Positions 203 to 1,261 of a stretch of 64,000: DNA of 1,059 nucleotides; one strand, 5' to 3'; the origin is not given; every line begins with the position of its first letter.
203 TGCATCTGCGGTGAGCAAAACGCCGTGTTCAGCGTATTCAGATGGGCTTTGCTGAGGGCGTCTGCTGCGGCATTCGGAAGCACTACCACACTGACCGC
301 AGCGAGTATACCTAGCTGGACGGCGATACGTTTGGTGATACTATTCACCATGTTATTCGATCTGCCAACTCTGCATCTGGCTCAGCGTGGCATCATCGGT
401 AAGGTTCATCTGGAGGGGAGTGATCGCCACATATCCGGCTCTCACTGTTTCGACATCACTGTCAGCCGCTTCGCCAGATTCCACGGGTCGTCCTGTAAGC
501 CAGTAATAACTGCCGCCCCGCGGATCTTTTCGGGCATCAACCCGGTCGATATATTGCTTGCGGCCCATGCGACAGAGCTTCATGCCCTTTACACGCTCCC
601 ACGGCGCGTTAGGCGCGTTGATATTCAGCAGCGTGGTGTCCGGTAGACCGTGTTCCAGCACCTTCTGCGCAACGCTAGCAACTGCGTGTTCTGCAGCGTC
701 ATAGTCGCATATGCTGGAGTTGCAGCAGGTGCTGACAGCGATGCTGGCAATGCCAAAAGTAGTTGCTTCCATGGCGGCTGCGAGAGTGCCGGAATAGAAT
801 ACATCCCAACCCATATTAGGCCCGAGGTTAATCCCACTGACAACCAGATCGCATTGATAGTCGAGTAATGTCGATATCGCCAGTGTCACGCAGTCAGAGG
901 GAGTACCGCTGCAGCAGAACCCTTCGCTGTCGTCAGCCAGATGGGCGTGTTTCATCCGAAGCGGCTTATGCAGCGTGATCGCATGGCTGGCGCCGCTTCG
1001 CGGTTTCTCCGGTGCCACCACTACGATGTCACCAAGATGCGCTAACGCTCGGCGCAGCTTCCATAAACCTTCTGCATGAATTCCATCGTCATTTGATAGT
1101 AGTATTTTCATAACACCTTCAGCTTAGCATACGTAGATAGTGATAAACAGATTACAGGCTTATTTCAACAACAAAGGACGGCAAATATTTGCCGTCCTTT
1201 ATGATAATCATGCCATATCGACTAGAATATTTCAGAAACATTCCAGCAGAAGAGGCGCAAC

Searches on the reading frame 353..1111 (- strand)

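Call 55: search_protein_families(library=pfam, proteins=[window:353-1111:-], max_evalue=0.001)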
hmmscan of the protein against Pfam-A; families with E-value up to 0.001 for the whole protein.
window:353-1111:- (252 aa): 1 family
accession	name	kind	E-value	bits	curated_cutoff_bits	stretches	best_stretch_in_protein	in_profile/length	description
PF01975.23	SurE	-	5.6e-64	215.8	22.1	1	3-187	1-187/189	Survival protein SurE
